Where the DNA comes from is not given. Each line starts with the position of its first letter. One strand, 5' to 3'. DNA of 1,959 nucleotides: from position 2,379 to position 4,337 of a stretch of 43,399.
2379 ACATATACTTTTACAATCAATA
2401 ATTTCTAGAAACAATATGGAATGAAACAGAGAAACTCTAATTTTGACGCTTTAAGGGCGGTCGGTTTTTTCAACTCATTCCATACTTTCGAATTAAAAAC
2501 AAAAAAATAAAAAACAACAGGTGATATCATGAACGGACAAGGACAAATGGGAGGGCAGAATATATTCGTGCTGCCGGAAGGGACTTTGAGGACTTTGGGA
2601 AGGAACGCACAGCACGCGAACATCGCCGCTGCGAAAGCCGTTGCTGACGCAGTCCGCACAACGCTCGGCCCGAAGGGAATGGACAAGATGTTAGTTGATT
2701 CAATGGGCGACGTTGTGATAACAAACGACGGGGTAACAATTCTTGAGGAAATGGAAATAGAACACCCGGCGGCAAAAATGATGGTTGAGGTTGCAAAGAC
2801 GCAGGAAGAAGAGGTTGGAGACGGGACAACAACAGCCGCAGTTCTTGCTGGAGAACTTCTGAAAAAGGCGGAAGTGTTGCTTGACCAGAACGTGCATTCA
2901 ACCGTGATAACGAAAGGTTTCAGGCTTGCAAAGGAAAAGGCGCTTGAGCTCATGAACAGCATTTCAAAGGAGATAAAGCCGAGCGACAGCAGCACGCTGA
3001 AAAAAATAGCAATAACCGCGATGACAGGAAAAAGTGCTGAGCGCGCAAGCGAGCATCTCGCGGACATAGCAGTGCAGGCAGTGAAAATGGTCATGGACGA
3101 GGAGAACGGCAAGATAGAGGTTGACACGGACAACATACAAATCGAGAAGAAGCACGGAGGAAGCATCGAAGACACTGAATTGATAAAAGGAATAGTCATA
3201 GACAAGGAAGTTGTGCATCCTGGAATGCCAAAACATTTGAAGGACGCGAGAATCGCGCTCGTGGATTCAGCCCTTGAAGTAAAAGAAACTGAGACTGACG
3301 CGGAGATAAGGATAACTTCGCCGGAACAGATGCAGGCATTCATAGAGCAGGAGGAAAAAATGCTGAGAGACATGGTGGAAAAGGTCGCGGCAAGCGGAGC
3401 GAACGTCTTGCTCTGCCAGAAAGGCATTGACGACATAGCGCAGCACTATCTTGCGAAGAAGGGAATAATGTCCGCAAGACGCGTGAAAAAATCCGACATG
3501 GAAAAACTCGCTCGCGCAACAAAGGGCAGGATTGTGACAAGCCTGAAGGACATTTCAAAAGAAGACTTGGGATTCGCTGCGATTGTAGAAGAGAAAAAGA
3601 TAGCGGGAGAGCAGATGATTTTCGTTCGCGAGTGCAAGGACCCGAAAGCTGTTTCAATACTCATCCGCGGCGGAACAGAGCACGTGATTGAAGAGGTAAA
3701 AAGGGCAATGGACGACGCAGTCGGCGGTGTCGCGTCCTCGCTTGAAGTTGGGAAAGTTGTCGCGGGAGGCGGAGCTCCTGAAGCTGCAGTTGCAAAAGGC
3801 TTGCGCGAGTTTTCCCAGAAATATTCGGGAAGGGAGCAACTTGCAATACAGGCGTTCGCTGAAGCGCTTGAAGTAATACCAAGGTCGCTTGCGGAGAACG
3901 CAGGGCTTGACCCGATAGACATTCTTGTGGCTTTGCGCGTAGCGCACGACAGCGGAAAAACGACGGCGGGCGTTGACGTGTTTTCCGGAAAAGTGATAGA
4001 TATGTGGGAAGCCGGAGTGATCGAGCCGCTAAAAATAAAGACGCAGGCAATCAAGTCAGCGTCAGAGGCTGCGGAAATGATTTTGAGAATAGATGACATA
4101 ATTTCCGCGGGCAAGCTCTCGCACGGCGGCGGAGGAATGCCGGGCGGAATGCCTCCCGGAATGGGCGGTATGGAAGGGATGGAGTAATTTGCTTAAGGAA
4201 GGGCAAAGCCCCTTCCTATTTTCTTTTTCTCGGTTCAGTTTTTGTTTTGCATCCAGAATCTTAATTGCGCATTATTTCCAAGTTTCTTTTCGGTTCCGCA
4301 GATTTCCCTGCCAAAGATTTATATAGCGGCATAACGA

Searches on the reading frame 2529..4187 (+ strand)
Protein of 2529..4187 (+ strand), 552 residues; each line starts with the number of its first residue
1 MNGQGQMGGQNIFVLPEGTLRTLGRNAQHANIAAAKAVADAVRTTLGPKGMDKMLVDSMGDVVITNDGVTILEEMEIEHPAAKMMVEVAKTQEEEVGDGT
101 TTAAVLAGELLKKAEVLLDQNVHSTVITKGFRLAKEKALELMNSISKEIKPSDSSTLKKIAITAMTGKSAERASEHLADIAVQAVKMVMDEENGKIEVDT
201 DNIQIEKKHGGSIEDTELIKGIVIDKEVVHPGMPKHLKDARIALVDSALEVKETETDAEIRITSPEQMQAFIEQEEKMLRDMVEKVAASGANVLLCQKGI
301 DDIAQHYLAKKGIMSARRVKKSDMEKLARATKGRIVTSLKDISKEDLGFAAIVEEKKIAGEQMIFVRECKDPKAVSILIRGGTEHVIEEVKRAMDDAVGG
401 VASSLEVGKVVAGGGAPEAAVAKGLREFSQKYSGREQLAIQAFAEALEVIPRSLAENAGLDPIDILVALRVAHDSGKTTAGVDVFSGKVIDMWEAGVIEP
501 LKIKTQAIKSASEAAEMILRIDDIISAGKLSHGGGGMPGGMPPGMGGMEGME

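Call 70: search_protein_families(library=pfam, proteins=[window:2529-4187:+], max_evalue=1e-8)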
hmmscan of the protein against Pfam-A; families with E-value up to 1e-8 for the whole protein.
window:2529-4187:+ (552 aa): 1 family
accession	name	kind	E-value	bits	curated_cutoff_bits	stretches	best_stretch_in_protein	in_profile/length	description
PF00118.29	Cpn60_TCP1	-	2.9e-188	627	34.3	1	38-528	1-489/490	TCP-1/cpn60 chaperonin family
